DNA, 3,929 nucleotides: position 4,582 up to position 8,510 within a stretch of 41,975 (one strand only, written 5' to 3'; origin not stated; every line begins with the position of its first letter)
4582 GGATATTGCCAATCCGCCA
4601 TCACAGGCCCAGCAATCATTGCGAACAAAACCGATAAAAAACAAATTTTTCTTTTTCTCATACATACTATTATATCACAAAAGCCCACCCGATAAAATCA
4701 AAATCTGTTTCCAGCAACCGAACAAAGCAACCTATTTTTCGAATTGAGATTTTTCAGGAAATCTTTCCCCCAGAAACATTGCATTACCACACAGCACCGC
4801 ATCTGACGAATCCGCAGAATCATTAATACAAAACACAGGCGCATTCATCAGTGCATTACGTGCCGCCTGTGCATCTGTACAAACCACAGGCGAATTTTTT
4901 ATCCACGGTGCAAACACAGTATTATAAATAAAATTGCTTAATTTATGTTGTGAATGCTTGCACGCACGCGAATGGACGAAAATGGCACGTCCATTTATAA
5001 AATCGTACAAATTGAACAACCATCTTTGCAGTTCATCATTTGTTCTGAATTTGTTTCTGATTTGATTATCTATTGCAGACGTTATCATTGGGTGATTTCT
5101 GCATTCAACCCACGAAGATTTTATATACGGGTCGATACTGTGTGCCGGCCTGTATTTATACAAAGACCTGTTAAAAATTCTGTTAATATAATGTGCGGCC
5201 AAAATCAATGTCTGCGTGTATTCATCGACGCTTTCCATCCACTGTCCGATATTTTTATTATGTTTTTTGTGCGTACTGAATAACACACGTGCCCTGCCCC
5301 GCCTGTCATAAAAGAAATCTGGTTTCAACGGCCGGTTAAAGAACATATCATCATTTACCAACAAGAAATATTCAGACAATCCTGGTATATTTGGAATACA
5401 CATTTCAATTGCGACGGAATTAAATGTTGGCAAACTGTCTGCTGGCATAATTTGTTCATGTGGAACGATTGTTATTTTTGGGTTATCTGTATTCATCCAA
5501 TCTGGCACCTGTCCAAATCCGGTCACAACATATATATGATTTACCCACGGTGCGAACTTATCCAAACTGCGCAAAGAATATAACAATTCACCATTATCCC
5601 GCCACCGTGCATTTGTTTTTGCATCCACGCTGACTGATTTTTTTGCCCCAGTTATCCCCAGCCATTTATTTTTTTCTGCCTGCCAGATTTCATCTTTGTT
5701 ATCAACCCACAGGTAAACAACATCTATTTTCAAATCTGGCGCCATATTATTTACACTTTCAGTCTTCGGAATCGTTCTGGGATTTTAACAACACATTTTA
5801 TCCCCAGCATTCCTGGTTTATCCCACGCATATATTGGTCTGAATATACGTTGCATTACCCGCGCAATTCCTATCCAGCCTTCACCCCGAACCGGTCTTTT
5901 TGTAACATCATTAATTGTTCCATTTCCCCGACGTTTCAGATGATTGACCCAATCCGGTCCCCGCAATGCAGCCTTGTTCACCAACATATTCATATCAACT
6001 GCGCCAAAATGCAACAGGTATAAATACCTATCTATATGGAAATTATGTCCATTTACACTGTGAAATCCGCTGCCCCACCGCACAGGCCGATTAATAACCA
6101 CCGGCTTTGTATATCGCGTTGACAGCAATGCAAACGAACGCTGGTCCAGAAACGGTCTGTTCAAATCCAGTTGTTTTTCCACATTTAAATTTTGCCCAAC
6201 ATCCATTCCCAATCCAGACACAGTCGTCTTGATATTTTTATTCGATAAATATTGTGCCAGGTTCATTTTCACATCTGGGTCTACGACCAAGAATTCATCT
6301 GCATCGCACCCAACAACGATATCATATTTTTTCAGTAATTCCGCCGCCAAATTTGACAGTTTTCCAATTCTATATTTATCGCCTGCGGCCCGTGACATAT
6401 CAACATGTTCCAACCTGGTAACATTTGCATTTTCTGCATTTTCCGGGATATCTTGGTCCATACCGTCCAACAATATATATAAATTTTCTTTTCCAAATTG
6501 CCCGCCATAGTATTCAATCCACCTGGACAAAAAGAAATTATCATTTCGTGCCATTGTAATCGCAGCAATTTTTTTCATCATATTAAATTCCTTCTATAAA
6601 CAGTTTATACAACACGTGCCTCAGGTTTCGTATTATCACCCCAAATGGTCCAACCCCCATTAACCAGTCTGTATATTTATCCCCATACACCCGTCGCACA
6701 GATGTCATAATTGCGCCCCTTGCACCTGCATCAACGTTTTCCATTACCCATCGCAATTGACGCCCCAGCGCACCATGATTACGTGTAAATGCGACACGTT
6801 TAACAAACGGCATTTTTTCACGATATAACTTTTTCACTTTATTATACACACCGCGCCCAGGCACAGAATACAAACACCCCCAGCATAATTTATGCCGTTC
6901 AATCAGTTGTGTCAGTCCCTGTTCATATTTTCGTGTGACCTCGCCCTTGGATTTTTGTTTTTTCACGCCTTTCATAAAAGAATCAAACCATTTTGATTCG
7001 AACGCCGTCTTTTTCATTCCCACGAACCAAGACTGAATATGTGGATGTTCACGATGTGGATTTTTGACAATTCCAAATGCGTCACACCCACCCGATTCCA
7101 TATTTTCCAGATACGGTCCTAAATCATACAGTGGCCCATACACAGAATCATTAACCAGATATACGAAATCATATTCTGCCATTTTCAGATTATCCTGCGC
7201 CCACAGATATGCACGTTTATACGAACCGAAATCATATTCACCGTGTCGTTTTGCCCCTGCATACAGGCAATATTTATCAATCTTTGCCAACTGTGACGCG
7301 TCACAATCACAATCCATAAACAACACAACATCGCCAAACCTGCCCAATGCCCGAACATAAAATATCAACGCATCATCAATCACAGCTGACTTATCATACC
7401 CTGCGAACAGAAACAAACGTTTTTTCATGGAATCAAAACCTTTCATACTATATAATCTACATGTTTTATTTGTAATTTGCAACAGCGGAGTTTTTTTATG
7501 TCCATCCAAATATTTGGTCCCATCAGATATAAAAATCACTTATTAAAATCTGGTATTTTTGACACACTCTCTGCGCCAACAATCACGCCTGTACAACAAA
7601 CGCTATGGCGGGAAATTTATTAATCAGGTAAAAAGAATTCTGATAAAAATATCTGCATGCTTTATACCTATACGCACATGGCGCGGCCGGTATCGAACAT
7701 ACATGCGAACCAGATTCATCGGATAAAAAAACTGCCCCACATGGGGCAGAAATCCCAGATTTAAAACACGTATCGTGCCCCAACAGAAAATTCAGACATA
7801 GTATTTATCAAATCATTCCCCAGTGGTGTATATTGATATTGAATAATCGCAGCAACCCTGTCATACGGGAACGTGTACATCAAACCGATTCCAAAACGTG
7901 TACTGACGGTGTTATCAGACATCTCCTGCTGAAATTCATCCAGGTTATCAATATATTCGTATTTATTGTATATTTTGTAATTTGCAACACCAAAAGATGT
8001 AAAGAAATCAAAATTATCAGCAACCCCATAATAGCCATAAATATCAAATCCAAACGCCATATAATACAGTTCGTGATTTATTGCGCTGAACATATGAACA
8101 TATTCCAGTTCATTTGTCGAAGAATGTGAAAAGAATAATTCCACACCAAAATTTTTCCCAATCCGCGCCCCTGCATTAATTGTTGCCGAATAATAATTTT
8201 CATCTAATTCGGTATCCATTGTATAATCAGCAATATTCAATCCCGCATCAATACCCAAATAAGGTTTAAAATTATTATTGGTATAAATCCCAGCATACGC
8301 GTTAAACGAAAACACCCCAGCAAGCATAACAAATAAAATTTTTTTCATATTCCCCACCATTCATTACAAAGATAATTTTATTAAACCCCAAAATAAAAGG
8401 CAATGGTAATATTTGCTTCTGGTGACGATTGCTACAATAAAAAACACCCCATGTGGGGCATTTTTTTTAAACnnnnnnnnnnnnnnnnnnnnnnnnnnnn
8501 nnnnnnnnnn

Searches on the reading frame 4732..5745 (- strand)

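Call 90: search_protein_families(library=pfam, proteins=[window:4732-5745:-], max_evalue=0.01)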
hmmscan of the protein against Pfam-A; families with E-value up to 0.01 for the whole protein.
window:4732-5745:- (337 aa): 3 families
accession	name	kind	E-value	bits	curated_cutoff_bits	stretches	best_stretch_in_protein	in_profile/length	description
PF11380.13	Stealth_CR2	-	7.6e-40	135.9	39.4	1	47-151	1-105/108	Stealth protein CR2, conserved region 2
PF17101.10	Stealth_CR1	-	2.6e-07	30.7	27.2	1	6-31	2-27/29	Stealth protein CR1, conserved region 1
PF17103.10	Stealth_CR4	-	0.00068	20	27.4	1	304-337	10-45/55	Stealth protein CR4, conserved region 4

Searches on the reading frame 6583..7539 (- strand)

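Call 90: search_protein_families(library=pfam, proteins=[window:6583-7539:-], max_evalue=0.01)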
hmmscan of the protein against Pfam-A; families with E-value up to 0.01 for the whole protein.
window:6583-7539:- (318 aa): 1 family
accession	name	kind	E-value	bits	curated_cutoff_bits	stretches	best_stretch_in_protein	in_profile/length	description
PF05045.17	RgpF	-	2.7e-16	59.8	25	1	102-255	32-201/503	Rhamnan synthesis protein F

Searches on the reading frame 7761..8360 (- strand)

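Call 90: search_protein_families(library=pfam, proteins=[window:7761-8360:-], max_evalue=0.01)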
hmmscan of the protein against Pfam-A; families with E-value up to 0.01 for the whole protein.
window:7761-8360:- (199 aa): 1 family
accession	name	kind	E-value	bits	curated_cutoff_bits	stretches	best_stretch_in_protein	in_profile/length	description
PF13505.12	OMP_b-brl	-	3.4e-12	47.3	28.7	1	11-199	3-175/175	Outer membrane protein beta-barrel domain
